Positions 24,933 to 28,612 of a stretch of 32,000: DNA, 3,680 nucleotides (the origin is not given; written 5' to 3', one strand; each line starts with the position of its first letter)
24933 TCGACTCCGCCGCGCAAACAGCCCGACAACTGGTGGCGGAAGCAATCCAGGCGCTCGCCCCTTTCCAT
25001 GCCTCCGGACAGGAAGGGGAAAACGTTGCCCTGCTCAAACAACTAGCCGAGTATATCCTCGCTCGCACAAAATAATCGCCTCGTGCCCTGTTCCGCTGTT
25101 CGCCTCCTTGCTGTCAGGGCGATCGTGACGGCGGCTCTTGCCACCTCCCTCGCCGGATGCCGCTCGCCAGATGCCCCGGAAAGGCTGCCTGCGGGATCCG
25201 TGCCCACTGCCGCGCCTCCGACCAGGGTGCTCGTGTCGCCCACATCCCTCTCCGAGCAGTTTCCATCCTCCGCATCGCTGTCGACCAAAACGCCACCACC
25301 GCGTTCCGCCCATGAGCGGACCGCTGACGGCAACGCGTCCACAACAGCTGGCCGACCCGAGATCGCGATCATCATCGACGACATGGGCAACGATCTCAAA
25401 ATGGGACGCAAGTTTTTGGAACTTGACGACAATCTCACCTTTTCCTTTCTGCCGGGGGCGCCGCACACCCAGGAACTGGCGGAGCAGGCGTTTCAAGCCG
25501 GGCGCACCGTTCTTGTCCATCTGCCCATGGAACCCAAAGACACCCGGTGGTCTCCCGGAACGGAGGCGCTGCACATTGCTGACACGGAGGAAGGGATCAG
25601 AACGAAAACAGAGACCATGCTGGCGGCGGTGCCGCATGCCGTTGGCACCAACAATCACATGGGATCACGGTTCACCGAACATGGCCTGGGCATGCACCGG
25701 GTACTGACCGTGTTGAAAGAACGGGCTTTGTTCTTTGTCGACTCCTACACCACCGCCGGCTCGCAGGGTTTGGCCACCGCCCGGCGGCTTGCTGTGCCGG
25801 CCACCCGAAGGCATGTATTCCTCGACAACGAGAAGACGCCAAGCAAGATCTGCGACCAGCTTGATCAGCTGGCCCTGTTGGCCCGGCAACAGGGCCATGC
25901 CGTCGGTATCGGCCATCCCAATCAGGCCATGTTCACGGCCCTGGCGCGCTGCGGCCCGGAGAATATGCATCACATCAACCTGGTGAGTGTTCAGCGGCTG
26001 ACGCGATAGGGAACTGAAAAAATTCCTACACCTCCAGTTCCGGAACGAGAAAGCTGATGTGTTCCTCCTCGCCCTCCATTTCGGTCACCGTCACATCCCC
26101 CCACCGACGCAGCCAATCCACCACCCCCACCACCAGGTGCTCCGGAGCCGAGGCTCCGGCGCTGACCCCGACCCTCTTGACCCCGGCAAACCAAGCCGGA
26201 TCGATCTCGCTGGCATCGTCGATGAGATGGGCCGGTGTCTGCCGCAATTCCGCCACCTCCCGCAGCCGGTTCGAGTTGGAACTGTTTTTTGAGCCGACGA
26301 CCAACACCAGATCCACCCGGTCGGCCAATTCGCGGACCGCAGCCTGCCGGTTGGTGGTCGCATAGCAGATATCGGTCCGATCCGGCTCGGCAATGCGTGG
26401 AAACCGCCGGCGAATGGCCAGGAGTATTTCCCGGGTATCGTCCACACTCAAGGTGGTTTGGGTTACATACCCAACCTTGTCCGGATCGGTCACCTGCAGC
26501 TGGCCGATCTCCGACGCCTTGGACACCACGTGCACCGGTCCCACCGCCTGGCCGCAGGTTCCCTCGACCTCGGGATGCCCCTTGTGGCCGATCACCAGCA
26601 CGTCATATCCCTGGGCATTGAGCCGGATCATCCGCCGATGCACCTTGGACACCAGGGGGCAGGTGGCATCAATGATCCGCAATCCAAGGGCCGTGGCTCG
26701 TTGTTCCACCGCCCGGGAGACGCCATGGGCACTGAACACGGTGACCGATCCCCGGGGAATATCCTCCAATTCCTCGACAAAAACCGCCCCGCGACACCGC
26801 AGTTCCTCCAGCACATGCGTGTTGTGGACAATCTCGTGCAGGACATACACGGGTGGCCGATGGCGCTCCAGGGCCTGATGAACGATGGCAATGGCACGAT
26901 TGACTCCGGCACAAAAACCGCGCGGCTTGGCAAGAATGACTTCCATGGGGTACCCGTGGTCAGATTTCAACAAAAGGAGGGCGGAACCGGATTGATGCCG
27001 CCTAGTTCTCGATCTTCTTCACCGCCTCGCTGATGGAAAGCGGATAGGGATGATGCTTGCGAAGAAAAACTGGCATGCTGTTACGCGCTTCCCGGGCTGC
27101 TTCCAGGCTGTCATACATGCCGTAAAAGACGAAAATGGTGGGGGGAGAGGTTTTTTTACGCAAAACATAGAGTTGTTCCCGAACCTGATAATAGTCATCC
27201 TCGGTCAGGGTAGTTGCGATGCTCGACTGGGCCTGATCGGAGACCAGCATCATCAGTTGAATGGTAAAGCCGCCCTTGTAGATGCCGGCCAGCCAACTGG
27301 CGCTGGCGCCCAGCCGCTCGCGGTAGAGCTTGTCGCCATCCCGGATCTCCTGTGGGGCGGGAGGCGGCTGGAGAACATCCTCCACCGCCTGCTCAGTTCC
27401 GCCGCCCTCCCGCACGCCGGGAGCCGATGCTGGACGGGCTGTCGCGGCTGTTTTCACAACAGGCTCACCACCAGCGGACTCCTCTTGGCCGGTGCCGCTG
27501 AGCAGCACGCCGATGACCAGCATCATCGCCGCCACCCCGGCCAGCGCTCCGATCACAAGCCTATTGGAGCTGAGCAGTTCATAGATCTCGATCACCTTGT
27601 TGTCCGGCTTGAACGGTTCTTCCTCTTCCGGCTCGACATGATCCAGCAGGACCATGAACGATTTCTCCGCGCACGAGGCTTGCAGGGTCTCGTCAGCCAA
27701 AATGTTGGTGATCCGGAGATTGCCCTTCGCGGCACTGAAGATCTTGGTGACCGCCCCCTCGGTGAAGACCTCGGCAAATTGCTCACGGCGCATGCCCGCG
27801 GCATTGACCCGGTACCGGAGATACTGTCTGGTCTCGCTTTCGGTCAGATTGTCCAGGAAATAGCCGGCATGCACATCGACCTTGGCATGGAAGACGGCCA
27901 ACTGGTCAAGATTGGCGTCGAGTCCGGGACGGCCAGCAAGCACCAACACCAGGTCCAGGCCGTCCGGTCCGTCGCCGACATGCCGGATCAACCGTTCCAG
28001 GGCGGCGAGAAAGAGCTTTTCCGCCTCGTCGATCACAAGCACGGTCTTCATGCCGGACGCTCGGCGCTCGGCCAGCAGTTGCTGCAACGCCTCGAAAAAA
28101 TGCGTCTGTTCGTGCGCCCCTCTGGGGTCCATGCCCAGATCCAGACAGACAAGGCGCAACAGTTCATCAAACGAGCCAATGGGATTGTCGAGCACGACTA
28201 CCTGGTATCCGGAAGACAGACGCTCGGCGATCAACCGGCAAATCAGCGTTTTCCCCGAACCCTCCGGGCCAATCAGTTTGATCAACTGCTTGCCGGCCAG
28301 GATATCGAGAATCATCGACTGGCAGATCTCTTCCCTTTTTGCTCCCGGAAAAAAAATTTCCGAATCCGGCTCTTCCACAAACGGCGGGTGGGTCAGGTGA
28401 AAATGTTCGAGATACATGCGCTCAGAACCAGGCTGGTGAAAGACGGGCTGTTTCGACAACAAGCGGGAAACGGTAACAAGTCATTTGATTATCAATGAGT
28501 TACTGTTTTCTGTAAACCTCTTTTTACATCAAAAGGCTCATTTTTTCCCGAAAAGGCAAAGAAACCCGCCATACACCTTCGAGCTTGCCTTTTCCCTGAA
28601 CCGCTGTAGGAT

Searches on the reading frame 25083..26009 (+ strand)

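Call 47: search_protein_families(library=pfam, proteins=[window:25083-26009:+], max_evalue=0.00001)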
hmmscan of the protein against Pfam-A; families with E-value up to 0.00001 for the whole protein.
window:25083-26009:+ (308 aa): 1 family
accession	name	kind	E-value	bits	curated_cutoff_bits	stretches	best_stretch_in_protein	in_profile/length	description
PF04748.18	Polysacc_deac_2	-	9.3e-71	237.7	27.5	1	96-306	1-211/212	Divergent polysaccharide deacetylase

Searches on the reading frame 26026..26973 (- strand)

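Call 47: search_protein_families(library=pfam, proteins=[window:26026-26973:-], max_evalue=0.00001)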
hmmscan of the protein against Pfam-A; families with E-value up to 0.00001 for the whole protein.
window:26026-26973:- (315 aa): 1 family
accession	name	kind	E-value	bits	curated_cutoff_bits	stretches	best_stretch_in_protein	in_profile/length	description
PF02401.23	LYTB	-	2.9e-96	322.3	24.5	1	12-288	1-266/267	LytB protein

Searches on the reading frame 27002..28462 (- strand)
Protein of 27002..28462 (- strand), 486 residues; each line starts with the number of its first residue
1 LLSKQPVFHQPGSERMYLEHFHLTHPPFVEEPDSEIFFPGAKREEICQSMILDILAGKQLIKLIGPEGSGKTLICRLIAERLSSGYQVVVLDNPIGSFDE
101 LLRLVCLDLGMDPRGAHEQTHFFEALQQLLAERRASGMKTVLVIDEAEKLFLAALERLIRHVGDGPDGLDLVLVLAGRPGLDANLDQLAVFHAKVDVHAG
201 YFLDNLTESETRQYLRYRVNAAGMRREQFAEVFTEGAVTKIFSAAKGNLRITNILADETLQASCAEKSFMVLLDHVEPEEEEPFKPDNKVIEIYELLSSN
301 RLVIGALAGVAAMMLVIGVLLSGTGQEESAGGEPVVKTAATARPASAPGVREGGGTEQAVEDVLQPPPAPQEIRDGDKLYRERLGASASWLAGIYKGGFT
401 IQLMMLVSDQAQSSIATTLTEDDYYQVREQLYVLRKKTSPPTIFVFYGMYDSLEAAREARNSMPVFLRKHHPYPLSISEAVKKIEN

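Call 48: search_protein_families(library=ncbifam, proteins=[window:27002-28462:-], max_evalue=0.00001)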
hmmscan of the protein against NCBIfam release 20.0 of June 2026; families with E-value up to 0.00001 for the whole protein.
window:27002-28462:- (486 aa): 1 family
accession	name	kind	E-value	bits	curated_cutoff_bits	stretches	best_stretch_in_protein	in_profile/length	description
TIGR03015.1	pepcterm_ATPase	hypoth_equivalog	1.5e-27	96.7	324.5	1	16-273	1-256/269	XrtA/PEP-CTERM system-associated ATPase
